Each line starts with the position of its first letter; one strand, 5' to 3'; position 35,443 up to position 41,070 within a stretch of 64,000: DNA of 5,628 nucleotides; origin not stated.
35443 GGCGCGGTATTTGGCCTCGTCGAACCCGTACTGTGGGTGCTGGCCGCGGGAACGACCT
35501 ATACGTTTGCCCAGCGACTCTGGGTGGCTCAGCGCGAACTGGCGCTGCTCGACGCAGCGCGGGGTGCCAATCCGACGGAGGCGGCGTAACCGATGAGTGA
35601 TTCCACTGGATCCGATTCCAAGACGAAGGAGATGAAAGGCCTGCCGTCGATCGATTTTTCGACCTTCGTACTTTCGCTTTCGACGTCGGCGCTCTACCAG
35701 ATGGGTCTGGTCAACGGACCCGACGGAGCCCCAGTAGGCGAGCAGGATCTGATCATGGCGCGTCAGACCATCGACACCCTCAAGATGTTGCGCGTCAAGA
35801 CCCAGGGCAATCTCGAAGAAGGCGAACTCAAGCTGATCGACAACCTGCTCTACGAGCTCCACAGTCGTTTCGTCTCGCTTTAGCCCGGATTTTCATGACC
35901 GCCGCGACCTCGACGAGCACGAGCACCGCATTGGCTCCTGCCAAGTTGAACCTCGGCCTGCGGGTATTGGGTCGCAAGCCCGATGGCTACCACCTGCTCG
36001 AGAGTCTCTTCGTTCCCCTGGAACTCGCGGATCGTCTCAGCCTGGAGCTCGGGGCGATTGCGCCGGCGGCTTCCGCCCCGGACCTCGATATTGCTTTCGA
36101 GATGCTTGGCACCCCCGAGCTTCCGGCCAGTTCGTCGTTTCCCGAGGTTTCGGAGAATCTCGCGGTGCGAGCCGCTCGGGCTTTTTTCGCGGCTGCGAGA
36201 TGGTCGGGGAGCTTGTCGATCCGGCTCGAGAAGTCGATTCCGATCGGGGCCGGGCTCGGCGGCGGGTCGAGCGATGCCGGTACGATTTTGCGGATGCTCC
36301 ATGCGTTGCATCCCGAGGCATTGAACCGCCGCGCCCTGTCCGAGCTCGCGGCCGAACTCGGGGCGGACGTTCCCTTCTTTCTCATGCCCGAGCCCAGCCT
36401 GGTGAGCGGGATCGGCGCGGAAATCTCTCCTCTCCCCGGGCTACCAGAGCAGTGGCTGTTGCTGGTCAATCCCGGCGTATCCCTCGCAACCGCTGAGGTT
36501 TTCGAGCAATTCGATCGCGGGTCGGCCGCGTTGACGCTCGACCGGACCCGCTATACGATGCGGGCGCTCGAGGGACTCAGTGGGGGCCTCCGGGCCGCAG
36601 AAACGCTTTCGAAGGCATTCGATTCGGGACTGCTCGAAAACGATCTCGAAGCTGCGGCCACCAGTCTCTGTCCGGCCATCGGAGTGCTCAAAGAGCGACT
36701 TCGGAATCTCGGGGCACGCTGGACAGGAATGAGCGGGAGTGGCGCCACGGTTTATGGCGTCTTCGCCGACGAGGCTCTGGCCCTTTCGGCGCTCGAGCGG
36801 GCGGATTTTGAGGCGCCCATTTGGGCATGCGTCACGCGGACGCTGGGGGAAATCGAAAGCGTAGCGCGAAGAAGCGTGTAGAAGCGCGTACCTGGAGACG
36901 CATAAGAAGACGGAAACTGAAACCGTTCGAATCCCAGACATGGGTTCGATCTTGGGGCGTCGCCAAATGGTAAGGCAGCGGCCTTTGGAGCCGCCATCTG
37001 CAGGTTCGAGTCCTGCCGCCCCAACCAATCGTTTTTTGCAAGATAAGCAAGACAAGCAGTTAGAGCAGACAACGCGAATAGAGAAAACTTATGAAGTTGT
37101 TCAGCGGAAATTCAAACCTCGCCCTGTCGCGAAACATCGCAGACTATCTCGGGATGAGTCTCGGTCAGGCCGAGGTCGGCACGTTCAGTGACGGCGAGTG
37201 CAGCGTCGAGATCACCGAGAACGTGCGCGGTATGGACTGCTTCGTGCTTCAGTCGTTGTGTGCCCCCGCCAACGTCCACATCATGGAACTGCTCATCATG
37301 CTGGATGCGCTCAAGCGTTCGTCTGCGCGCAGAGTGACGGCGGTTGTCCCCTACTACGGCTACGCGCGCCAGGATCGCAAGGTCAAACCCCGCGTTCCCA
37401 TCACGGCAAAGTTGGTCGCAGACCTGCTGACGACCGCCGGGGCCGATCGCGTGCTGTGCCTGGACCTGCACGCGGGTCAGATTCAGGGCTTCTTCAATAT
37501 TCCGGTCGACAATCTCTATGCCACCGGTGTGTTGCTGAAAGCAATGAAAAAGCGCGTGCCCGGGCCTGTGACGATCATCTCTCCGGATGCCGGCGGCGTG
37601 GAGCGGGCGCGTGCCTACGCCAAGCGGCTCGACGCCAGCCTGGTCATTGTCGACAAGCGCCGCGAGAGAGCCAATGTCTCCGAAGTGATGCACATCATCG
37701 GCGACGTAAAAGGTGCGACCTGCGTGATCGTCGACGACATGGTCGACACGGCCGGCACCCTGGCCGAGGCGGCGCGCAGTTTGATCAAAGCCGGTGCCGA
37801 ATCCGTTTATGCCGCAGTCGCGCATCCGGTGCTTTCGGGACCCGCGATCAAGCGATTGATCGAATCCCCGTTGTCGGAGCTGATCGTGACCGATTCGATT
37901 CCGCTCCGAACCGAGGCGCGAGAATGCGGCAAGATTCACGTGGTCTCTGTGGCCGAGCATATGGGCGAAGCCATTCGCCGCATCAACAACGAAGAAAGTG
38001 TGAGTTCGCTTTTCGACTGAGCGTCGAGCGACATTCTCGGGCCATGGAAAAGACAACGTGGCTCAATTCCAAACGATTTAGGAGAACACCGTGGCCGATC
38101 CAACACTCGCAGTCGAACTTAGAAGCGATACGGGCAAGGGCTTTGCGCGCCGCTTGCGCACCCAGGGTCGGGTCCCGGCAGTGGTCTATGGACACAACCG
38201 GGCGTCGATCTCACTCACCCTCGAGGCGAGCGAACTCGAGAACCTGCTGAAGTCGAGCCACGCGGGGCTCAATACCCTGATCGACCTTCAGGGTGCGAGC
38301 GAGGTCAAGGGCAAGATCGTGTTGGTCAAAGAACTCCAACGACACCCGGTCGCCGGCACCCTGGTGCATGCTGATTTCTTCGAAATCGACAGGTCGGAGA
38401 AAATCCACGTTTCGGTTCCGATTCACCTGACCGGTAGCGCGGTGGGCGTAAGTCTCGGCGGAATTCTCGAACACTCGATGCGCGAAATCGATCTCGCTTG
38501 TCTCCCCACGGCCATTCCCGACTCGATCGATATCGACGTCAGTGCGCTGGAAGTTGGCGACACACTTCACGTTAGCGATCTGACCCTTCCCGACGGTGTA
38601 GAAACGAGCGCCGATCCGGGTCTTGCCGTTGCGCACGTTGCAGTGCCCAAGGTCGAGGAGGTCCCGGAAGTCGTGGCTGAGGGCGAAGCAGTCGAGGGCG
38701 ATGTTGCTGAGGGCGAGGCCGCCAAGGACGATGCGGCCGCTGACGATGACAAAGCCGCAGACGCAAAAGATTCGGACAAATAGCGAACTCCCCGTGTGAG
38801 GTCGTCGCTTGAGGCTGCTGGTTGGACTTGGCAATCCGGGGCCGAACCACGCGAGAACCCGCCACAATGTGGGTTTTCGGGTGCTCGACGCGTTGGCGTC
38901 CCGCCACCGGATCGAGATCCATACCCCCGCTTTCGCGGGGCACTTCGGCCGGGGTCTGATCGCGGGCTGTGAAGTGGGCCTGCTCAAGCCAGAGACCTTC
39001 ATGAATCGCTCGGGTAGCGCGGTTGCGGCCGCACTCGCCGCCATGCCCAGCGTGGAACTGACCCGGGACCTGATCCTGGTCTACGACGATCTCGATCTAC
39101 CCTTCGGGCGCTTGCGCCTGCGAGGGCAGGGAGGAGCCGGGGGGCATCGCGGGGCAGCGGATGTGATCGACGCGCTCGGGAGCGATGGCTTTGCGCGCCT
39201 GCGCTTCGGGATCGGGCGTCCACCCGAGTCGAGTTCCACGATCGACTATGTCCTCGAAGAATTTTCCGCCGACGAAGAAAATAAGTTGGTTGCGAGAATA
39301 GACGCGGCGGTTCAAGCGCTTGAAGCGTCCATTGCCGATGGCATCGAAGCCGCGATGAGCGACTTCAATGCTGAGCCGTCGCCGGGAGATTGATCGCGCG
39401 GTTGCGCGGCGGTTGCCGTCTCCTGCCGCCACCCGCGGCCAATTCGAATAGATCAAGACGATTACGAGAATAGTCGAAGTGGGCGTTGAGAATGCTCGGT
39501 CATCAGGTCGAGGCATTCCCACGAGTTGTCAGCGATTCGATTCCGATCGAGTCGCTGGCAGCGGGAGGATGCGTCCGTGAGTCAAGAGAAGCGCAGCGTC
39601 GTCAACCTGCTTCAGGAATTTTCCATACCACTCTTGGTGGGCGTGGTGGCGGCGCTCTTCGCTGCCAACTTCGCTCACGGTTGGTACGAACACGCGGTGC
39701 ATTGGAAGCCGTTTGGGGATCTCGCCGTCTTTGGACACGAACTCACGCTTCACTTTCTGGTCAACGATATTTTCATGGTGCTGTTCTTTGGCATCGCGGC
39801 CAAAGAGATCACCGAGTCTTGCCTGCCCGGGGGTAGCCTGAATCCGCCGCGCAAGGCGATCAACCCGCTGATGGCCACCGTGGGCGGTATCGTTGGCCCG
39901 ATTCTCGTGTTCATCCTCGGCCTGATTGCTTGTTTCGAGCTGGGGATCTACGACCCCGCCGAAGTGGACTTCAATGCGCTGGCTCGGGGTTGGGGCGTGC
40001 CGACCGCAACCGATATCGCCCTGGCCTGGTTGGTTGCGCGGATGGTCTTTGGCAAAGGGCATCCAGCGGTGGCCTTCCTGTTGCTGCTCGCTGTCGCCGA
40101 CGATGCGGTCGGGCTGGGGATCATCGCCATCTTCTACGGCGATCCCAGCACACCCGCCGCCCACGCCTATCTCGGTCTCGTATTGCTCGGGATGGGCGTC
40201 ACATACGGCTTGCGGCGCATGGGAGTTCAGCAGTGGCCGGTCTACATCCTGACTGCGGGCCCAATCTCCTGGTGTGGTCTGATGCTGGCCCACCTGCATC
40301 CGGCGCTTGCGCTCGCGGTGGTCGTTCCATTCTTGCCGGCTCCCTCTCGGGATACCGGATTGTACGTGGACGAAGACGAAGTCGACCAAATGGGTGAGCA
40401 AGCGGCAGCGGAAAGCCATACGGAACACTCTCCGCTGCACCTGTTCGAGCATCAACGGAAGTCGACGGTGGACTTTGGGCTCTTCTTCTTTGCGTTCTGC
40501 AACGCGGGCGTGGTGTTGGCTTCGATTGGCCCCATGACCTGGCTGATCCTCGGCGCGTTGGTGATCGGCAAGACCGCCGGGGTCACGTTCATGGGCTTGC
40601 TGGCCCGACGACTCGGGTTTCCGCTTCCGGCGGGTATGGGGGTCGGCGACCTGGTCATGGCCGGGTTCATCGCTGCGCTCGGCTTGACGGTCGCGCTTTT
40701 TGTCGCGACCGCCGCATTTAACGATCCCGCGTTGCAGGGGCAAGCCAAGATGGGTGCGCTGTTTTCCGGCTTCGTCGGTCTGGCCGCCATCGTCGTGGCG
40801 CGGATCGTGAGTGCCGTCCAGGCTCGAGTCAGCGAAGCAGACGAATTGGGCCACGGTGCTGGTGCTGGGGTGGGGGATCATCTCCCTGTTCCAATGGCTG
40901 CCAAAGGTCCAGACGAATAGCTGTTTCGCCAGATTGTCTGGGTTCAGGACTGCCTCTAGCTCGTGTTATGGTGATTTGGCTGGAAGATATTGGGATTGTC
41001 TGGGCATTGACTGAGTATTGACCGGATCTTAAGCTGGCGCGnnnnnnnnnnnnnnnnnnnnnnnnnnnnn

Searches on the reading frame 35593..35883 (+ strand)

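Call 45: search_protein_families(library=pfam, max_evalue=0.000001, proteins=[window:35593-35883:+])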
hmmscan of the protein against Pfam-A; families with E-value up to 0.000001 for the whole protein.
window:35593-35883:+ (96 aa): 1 family
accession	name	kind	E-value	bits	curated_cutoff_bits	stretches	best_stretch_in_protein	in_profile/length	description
PF08899.16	DUF1844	-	5.3e-24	84.6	27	1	20-94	2-75/76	Domain of unknown function (DUF1844)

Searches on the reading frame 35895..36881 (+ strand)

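Call 45: search_protein_families(library=pfam, max_evalue=0.000001, proteins=[window:35895-36881:+])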
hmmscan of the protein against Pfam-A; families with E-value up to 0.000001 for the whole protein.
window:35895-36881:+ (328 aa): 2 families
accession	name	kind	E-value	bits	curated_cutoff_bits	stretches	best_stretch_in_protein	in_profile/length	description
PF00288.32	GHMP_kinases_N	-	5e-14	52.7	22.3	1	88-164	1-85/87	GHMP kinases N terminal domain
PF08544.19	GHMP_kinases_C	-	1.2e-09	38.9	21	1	248-302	24-78/85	GHMP kinases C terminal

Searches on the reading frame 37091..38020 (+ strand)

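Call 45: search_protein_families(library=pfam, max_evalue=0.000001, proteins=[window:37091-38020:+])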
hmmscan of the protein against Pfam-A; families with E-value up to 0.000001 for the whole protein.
window:37091-38020:+ (309 aa): 3 families
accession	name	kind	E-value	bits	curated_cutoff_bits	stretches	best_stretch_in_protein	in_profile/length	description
PF13793.12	Pribosyltran_N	-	8.4e-53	177.7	25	1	1-117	1-117/117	N-terminal domain of ribose phosphate pyrophosphokinase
PF14572.12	Pribosyl_synth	-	4.7e-27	95.6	27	1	199-308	74-183/184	Phosphoribosyl synthetase-associated domain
PF00156.33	Pribosyltran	-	1.8e-21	76.5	26.3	1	159-245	30-124/158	Phosphoribosyl transferase domain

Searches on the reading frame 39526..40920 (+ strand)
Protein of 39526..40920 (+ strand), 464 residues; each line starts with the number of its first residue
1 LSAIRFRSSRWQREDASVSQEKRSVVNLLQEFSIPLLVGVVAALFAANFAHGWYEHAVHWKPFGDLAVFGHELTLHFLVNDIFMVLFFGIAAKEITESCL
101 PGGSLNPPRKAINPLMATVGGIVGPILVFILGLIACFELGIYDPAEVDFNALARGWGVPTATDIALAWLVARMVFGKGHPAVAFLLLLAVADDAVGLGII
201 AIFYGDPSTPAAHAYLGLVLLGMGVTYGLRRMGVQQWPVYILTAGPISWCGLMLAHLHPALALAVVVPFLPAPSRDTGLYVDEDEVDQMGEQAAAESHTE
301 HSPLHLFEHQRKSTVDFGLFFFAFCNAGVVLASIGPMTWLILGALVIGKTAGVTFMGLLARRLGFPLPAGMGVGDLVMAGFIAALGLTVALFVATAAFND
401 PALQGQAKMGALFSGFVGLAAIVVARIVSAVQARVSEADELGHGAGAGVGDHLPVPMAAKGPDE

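Call 45: search_protein_families(library=pfam, max_evalue=0.000001, proteins=[window:39526-40920:+])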
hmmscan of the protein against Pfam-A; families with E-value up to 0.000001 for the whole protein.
window:39526-40920:+ (464 aa): 1 family
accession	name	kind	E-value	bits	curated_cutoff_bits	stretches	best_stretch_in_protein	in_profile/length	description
PF06965.17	Na_H_antiport_1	-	2.4e-50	171.9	23.5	1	33-418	11-366/374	Na+/H+ antiporter 1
